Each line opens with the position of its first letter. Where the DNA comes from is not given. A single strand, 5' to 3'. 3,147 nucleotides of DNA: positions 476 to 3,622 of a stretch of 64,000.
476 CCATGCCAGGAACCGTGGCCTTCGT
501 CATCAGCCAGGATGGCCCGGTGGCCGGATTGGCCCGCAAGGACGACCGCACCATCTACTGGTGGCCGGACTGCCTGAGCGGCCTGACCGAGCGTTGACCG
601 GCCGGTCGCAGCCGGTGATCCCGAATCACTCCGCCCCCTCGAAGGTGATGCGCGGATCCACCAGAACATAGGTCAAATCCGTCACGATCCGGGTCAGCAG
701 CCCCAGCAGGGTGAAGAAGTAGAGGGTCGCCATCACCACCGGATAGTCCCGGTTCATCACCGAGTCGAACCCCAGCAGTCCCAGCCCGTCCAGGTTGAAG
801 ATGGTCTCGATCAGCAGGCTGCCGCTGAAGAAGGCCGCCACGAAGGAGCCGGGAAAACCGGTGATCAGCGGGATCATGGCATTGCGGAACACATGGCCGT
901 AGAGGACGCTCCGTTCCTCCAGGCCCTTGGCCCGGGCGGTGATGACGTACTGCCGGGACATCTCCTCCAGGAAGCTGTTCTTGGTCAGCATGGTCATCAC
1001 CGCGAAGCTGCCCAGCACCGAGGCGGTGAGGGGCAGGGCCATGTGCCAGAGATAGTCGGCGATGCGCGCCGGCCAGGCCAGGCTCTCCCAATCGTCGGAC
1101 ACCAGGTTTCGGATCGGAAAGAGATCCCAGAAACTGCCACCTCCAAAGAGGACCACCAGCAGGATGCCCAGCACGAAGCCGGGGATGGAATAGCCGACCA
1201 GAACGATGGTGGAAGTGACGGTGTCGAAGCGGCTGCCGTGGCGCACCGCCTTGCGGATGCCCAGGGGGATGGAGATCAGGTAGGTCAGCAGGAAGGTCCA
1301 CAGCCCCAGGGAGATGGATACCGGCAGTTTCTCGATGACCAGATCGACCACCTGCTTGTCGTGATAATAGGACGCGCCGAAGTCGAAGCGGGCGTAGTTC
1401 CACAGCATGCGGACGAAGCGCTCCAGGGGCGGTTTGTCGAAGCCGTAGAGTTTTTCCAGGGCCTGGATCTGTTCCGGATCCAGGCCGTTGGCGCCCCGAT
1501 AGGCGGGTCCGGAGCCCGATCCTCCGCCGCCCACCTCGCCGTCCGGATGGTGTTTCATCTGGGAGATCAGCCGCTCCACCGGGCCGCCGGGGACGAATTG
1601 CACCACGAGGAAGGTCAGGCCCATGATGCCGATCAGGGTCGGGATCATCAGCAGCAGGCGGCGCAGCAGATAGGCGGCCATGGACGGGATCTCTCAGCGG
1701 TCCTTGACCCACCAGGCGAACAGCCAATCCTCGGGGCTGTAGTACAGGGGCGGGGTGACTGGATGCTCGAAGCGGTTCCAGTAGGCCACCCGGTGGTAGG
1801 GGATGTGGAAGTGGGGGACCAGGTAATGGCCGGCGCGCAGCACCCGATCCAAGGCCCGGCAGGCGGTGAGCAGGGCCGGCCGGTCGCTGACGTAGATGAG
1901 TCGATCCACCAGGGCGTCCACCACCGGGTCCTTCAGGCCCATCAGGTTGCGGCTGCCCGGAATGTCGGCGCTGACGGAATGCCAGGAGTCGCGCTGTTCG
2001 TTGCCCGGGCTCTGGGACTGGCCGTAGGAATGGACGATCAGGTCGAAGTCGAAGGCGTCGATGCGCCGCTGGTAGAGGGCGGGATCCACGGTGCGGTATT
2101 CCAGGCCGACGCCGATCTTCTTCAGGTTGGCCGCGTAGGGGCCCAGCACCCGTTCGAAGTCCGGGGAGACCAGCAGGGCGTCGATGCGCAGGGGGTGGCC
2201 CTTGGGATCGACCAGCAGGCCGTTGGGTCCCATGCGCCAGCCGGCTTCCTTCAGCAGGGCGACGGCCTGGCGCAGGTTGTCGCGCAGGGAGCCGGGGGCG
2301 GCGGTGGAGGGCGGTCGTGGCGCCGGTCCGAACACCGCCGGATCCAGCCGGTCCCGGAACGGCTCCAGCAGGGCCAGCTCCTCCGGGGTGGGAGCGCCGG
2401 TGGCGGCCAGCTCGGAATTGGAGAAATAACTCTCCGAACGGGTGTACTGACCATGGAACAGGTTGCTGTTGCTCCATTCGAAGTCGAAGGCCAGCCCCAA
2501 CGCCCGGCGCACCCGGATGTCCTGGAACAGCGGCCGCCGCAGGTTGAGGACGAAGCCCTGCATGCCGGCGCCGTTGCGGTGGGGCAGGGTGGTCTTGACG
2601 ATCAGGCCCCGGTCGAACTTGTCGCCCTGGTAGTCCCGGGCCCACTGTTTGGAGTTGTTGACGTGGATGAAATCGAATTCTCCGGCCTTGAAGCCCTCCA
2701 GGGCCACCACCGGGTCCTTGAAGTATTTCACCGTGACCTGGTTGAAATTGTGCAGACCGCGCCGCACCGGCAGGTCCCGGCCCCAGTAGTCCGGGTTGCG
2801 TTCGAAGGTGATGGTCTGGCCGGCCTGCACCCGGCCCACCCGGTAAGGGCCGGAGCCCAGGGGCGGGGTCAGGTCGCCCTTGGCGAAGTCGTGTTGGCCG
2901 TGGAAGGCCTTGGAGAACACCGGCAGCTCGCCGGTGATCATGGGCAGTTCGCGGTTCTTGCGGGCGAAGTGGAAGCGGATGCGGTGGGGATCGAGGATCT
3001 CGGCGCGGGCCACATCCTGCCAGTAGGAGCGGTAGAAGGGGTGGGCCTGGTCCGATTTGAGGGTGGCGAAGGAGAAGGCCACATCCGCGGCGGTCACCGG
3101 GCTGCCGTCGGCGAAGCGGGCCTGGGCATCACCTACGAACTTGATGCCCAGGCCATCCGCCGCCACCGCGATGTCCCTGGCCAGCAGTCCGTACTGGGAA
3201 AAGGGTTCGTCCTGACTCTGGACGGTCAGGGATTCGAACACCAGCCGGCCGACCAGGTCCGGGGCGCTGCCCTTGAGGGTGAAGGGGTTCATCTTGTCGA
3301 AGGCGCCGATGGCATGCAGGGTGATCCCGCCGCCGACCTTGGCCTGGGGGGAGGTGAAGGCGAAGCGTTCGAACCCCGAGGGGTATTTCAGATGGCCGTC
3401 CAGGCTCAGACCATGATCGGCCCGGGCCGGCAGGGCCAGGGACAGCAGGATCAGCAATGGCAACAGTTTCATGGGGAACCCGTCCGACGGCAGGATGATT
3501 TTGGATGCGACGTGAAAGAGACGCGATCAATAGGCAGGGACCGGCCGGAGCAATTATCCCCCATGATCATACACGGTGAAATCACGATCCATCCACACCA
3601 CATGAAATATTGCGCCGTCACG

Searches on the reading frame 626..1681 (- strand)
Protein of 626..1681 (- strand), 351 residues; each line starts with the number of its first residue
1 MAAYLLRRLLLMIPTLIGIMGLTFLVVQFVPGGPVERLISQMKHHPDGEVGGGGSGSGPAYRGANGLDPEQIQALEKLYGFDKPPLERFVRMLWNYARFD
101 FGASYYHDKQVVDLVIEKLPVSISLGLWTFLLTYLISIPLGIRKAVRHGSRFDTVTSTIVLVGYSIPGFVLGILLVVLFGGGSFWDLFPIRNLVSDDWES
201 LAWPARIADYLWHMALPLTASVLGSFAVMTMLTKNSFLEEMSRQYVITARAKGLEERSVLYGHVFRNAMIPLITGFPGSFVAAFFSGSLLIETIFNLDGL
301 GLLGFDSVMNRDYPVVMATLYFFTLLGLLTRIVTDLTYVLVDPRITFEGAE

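Call 84: search_protein_families(library=pfam, proteins=[window:626-1681:-], max_evalue=0.00001)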
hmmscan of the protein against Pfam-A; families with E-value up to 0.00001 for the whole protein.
window:626-1681:- (351 aa): 1 family
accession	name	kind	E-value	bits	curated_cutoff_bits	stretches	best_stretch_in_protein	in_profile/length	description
PF00528.27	BPD_transp_1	-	1.7e-32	113.1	26.4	1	138-346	2-183/184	Binding-protein-dependent transport system inner membrane component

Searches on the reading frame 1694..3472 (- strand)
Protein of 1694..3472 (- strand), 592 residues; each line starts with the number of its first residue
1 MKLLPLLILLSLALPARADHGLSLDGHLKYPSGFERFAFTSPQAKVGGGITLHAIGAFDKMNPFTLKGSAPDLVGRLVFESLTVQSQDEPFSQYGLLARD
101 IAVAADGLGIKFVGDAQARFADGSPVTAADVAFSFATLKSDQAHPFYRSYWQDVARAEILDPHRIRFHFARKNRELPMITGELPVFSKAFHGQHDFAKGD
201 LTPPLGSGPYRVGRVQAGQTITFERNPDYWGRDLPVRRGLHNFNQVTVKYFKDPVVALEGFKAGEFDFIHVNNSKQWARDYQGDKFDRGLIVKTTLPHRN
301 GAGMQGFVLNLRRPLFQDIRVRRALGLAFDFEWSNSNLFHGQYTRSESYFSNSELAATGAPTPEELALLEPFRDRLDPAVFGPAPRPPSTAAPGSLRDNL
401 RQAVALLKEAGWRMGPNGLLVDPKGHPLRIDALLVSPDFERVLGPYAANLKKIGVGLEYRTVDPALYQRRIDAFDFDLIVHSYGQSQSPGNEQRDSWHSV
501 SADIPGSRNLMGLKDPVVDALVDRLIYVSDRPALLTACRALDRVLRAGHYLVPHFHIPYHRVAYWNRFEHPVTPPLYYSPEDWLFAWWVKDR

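Call 84: search_protein_families(library=pfam, proteins=[window:1694-3472:-], max_evalue=0.00001)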
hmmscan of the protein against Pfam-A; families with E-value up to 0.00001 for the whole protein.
window:1694-3472:- (592 aa): 1 family
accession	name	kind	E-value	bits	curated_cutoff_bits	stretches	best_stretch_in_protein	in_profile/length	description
PF00496.27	SBP_bac_5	-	6.5e-62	210.2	32.4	1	96-497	5-360/368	Bacterial extracellular solute-binding proteins, family 5 Middle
